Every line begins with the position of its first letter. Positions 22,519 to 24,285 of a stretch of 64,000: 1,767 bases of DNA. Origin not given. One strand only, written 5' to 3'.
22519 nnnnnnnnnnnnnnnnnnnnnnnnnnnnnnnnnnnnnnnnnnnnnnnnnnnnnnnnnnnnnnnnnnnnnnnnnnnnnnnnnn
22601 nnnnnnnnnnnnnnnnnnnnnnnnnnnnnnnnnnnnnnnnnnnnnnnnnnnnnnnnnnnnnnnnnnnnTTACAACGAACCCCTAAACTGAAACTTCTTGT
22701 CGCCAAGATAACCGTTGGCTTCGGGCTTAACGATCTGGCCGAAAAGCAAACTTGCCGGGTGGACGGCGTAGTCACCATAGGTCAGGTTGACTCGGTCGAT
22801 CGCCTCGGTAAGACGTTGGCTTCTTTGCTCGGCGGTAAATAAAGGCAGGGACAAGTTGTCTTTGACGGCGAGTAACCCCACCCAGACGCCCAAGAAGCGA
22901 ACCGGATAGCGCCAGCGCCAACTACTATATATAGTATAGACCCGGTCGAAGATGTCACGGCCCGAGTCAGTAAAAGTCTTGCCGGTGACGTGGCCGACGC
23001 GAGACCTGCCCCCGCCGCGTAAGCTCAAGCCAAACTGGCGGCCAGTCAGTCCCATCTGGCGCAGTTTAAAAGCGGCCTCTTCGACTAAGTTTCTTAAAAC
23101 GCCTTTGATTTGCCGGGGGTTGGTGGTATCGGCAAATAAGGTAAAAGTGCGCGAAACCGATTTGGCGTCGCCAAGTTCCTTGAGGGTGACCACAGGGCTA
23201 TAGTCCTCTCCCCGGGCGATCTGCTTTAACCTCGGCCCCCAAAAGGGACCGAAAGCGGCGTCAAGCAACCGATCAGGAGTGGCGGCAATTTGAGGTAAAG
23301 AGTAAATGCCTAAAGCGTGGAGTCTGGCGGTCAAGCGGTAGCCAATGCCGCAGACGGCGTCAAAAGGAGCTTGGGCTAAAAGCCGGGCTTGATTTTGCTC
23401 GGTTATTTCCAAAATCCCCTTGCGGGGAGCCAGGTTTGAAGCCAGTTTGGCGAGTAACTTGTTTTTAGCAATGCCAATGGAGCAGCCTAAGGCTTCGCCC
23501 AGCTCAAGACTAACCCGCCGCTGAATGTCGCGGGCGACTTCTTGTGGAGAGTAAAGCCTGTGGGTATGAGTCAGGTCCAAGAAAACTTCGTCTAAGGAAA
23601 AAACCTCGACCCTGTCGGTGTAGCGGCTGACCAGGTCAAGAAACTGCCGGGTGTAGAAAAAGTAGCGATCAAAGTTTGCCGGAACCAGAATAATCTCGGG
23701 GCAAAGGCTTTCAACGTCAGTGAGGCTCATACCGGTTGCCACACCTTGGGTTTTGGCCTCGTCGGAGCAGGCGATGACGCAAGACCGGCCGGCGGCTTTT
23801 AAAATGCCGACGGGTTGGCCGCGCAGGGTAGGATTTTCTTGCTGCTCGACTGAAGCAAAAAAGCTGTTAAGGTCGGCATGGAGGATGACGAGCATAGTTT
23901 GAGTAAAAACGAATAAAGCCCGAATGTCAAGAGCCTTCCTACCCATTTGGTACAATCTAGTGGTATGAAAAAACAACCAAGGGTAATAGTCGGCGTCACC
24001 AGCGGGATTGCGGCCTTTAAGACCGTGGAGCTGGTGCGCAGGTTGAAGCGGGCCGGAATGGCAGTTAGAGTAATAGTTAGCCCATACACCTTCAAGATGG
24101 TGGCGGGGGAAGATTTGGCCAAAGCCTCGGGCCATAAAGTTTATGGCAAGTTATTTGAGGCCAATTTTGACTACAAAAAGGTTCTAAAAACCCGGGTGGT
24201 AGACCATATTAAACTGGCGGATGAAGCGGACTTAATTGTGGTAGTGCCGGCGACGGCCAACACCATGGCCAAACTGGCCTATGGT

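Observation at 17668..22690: Sortase locus whose substrates carry a non-LPXTG C-terminal signal (TGEVLG / A-D/E-TG + TM + basic tail)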

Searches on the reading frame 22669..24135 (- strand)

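Call 59: search_protein_families(library=pfam, proteins=[window:22669-24135:-], max_evalue=0.01)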
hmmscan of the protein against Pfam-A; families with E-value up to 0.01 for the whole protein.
window:22669-24135:- (488 aa): 4 families
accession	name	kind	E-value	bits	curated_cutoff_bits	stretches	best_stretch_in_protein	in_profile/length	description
PF00817.25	IMS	-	8.5e-44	149.5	23.2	1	88-234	2-148/148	impB/mucB/samB family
PF11799.13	IMS_C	-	1.8e-11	44.9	20.7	1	325-427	2-104/109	impB/mucB/samB family C-terminal domain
PF21999.2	IMS_HHH_1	-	0.0014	19.4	27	1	263-311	5-53/53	DNA polymerase-iota, thumb domain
PF11798.14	IMS_HHH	-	0.0058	17.2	24.4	0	247-277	2-32/32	IMS family HHH motif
